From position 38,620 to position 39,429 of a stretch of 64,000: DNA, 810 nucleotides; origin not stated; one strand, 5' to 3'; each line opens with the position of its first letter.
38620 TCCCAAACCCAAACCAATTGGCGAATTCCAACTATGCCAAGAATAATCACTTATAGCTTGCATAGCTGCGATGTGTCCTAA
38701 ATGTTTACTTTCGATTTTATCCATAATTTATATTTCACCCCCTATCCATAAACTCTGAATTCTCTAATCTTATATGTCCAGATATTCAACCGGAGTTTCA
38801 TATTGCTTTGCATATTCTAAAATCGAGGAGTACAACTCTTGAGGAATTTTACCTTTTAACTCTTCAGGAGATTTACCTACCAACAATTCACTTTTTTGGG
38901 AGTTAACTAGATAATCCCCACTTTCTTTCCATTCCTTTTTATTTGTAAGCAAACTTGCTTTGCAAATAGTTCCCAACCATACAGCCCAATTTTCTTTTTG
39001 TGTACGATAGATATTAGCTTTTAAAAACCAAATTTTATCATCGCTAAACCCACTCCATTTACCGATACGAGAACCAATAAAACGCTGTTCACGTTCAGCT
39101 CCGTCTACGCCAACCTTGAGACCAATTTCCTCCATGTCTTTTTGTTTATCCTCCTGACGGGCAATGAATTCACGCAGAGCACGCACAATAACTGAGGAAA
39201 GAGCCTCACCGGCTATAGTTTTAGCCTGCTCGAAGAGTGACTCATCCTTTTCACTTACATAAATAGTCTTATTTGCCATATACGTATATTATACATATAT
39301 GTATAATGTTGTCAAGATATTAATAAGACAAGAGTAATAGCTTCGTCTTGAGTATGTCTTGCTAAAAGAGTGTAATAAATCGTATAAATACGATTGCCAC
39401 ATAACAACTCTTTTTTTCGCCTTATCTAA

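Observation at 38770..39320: RHH/EXLDI gene with a perfect consensus promoter overlapped by an 18-bp perfect palindrome, apparently leaderless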

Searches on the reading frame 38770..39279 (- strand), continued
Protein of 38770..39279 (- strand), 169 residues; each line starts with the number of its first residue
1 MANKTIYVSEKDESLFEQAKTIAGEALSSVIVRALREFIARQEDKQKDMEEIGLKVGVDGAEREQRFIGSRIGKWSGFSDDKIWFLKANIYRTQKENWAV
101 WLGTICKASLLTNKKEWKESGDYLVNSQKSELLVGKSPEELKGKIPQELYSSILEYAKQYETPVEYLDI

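Call 41: fold_search(model_id=the predicted structure, library=pdb)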
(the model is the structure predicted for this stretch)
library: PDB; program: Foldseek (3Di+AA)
matches with E <= 10: 395; with E <= 0.001: 0
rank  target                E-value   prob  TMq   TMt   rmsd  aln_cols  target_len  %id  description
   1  4r9i                  6.8e-02  0.38  0.20  0.11  12.0        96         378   11  Crystal structure of cysteine proteinase inhibitor Serpin18 from Bombyx mori (released 2015-09-09)
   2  3f5n_D                1.1e-01  0.15  0.16  0.09  12.0        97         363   12  Structure of native human neuroserpin (released 2009-05-26)
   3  3zha_B                2.0e-01  0.18  0.18  0.10  12.2        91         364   12  Molecular basis for the action of the collagen-specific chaperone Hsp47 SERPINH1 and its structure-specific client rec (released 2013-01-09)
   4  7pem_A                3.0e-01  0.23  0.26  0.06  23.1       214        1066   10  Cryo-EM structure of phophorylated Drs2p-Cdc50p in a PS and ATP-bound E2P state (released 2022-08-24)
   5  9hbp_B                3.0e-01  0.15  0.19  0.09  21.3       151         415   12  Cryo-EM structure of the canine distemper virus tetrameric attachment H glycoprotein in complex with two different Nan (released 2026-01-21)
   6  6cj7                  3.8e-01  0.12  0.17  0.10   6.5        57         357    9  Crystal structure of Manduca sexta Serine protease inhibitor (Serpin)-12 (released 2018-07-04)
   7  2wxx_A                4.2e-01  0.18  0.20  0.11  11.7        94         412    8  Crystal structure of mouse angiotensinogen in the oxidised form (released 2010-10-20)
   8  8fmw_AE               4.4e-01  0.13  0.14  0.12  18.2        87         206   14  The structure of a hibernating ribosome in the Lyme disease pathogen (released 2023-11-08)
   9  9a2i_MODEL_1_A        5.8e-01  0.14  0.17  0.05  17.5       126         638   11  Model of E. coli DnaK by in-cell photo-crosslinking MS and deep learning (released 2023-02-24)
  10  7rbw_A                5.8e-01  0.11  0.17  0.10  11.8        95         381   12  Structure of Biliverdin-binding Serpin of Boana punctata (polka-dot tree frog) (released 2021-11-24)
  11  2wy1_B                6.2e-01  0.13  0.19  0.10  11.9        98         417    8  Crystal structure of rat angiotensinogen in P321 space group (released 2010-10-20)
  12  7rbw_B                6.2e-01  0.09  0.17  0.09  12.0        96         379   14  Structure of Biliverdin-binding Serpin of Boana punctata (polka-dot tree frog) (released 2021-11-24)
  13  2wy1_A                6.9e-01  0.13  0.19  0.10  11.9        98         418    8  Crystal structure of rat angiotensinogen in P321 space group (released 2010-10-20)
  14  1xu8_A                7.3e-01  0.10  0.19  0.11  11.9        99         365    9  The 2.8 A structure of a tumour suppressing serpin (released 2005-03-15)
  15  6hge_D                7.7e-01  0.10  0.18  0.11  11.6        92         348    8  Crystal structure of Alpha1-antichymotrypsin variant NewBG-I in the uncleaved S-conformation (released 2019-05-29)
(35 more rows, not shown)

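Call 43: search_protein_families(library=padloc, proteins=[window:38770-39279:-], max_evalue=1)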
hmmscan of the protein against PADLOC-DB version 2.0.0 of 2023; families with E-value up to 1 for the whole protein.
window:38770-39279:- (169 aa): 0 families

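Call 44: find_encoding_contigs(protein=P0001, flank=3000, max_places=2)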
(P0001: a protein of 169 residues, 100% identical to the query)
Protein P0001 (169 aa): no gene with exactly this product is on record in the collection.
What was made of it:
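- Tried and rejected: find_encoding_contigs for the identical protein returned 'not on record' (call 44).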

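Call 66: predict_structure(alignment_id=A2)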
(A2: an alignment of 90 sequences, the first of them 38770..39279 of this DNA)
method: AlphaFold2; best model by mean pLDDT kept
length: 169 residues; sequences in the alignment: 90
mean_pLDDT: 91.9   pTM: 0.78
mean pLDDT of the five models: 91.9, 91.7, 91.3, 89.4, 89.3
residues with pLDDT >= 90: 125; 70-90: 37; 50-70: 7; < 50: 0
segments of 3 or more residues with pLDDT < 50: none
pLDDT, mean of each block of 10 residues (from residue 1): 88 96 94 90 83 96 97 98 97 97 95 86 75 98 98 94 80
secondary structure, 60 per line:
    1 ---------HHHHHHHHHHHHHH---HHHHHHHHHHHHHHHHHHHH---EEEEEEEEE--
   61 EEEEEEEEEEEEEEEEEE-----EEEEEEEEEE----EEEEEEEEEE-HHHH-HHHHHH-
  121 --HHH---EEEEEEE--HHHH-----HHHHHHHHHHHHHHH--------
elements in order: H10-23 H27-46 E50-58 E61-78 E84-93 E98-107 H109-112 H114-119 E129-135 H138-141 H147-161
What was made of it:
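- On Ribbon-helix-helix superfamily (CopG/Arc/MetJ, Pfam clan Met_repress): In the AF2 model (pLDDT 91.9) residues 1-9 are extended, followed by helix 10-23 and helix 27-46, with block pLDDT of 88-96 (call 66).
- The AF2 model with 90 sequences has pLDDT 91.9, with residues 1-9 extended, helix 10-23 and helix 27-46 (call 66). The C-terminal part is a 120-aa folded domain, not a short toxin-wrapping tail (call 66).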

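Call 72: search_dna_similar(query=window:38770-39279:-, collection=plasmids, mode=protein, max_rows=15)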
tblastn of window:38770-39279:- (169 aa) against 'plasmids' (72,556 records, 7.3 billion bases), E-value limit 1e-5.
Records with a match: 1; places in all: 1; records where one place covers at least 80% of the query: 1.
Best place of each record, by identity: <60% 1.
By first word of the organism name: Nocardia 1.
By predicted mobility (MOB-suite, as given by PLSDB): non-mobilizable 1.
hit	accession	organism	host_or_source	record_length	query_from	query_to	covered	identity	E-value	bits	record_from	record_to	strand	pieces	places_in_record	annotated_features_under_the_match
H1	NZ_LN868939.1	Nocardia farcinica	not known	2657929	1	169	100%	32.6%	4e-15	79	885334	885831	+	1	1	none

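Call 73: search_dna_similar(query=window:38770-39279:-, collection=phages, mode=protein, max_rows=10)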
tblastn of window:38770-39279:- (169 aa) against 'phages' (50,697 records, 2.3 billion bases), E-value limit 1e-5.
No match.
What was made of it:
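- On Type II toxin-antitoxin module (RHH antitoxin class): The single hit in the plasmid collection is on a 2.66-Mb Nocardia farcinica replicon (calls 72, 73).
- The only 'plasmid' hit is a 2.66-Mb Nocardia replicon (calls 72, 73).
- Tried and rejected: There was no match on phages (call 73).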

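Call 74: get_annotated_region(hit=H1, flank=3500)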
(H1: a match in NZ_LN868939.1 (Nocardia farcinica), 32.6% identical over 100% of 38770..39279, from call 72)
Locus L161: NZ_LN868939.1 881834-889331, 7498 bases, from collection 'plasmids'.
description: Nocardia farcinica strain NCTC11134 plasmid 2, complete sequence
organism: Nocardia farcinica (NCBI taxid 37329)
taxonomy: Bacteria; Actinomycetota; Actinomycetes; Mycobacteriales; Nocardiaceae; Nocardia; Nocardia farcinica
host: -; source: not known; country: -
typing (MOB-suite, as given by PLSDB): non-mobilizable
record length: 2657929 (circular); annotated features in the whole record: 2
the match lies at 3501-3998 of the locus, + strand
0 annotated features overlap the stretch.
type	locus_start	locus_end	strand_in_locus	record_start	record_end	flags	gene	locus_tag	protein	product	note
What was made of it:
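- Tried and rejected: Plasmids: one hit, on an unannotated Nocardia replicon (calls 72, 74).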

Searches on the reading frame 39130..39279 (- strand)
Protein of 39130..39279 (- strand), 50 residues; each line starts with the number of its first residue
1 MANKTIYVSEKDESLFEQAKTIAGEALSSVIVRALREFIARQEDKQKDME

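Call 37: search_solved_structures(query=A3, max_evalue=10, show_alignments=5)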
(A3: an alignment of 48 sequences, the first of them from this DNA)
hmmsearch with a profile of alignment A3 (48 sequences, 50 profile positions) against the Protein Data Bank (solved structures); distinct sequences matched with E-value up to 10: 12.
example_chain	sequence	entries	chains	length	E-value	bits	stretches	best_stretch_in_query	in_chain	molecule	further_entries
6tjg_A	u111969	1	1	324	0.0046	20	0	5-16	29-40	Cake8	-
8prj_A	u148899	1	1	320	0.0058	19.7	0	5-16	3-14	v31Bagel8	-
9kkd_A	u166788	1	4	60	0.021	17.9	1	26-47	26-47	Ribbon-helix-helix protein, CopG family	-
6tjf_A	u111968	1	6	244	0.037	17.1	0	5-16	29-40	Cake6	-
7cc7_A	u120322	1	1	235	0.074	16.1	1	19-44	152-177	Regulator of microtubule dynamics protein 3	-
6tje_A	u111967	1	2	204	0.12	15.4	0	5-16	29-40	Cake5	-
9jm2_B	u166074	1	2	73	0.15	15.1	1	13-47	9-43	LRO-C2-35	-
3pja_J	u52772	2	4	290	0.39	13.8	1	14-41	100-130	Translin-associated protein X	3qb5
8prs_A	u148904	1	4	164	0.4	13.8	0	5-16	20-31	nvBagel4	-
8pra_A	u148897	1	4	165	0.41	13.7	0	5-16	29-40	Cell surface protein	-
6tjd_A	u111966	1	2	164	0.49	13.5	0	5-16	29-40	Cake4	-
9jm3_B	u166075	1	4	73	0.74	12.9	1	13-47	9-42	LRO-C2-35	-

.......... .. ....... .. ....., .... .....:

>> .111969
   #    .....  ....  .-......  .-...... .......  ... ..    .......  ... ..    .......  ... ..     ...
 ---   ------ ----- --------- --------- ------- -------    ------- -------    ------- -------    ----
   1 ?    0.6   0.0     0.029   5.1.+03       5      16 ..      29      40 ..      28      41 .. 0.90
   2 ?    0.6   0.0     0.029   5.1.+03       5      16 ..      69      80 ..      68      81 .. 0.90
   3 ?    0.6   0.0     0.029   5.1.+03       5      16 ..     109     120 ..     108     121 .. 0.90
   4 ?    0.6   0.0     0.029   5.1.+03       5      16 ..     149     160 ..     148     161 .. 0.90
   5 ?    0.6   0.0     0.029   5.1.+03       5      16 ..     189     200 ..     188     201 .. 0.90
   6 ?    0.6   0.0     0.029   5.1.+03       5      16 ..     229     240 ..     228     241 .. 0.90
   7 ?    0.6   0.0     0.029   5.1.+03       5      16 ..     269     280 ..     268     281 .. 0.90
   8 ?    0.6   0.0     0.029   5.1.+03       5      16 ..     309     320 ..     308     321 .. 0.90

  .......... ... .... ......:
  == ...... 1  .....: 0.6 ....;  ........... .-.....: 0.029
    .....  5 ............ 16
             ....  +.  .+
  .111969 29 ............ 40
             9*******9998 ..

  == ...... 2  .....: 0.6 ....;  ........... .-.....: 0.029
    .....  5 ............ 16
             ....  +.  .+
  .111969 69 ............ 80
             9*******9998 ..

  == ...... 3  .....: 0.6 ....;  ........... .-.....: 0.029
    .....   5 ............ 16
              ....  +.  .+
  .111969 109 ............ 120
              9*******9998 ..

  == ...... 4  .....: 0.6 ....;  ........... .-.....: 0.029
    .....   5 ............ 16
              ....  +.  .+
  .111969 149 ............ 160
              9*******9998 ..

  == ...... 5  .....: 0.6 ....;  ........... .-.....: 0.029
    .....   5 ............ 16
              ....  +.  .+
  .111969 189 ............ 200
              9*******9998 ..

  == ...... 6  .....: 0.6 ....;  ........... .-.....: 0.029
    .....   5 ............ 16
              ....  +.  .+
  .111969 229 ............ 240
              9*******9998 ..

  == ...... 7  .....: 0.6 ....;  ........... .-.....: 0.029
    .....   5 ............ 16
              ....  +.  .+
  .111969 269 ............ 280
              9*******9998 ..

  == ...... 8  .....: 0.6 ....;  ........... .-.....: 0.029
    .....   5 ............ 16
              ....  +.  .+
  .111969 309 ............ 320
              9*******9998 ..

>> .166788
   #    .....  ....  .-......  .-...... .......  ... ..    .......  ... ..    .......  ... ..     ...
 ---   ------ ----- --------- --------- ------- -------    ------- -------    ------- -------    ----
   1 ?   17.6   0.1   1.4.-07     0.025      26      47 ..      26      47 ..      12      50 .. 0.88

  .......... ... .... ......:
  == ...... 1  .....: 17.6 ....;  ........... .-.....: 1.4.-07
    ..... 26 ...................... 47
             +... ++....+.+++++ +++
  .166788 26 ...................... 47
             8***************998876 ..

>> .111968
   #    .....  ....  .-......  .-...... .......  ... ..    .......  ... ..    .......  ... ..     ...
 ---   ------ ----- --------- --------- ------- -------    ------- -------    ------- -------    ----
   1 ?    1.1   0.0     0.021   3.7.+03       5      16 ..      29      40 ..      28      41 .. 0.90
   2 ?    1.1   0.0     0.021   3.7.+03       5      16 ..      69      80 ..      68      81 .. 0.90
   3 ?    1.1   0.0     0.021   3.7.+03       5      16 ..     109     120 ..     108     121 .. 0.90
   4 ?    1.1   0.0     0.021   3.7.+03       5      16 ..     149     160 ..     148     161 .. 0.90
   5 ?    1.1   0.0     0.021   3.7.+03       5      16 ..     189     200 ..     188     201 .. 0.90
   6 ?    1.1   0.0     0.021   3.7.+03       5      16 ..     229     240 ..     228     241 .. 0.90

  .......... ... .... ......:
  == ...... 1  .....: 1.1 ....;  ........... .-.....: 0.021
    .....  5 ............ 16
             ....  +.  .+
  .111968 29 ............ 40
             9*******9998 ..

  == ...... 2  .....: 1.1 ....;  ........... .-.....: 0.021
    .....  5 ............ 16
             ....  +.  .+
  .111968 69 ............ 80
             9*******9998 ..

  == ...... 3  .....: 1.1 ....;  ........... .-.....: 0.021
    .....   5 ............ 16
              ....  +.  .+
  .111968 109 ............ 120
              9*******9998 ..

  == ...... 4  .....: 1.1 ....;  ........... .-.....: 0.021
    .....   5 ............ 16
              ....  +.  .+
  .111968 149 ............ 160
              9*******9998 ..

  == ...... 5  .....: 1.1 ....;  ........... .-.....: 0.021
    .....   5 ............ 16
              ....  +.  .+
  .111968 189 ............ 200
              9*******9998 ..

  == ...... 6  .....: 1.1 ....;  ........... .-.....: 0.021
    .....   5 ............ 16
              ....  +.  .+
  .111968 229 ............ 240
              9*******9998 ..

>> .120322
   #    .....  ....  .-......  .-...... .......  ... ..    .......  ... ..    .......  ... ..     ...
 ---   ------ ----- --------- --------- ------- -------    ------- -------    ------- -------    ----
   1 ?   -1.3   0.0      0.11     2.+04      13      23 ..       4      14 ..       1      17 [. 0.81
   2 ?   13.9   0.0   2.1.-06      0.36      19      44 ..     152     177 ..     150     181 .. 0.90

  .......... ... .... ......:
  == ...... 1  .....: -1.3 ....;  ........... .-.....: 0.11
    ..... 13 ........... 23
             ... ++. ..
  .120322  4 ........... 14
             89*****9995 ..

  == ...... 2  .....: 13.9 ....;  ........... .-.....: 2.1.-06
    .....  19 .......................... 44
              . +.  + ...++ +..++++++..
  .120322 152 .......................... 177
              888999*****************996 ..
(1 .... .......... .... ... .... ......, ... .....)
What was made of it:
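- On Ribbon-helix-helix superfamily (CopG/Arc/MetJ, Pfam clan Met_repress): PDB 9kkd, a CopG-family protein, matches at E 0.021 over helix 2 only (call 37).
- PDB 9kkd, a CopG-family RHH, matches at E 0.021 (call 37).
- Tried and rejected: For the N-terminus only marginal hits appeared, plus spurious 'TIYV' repeats in designed propellers (call 37).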
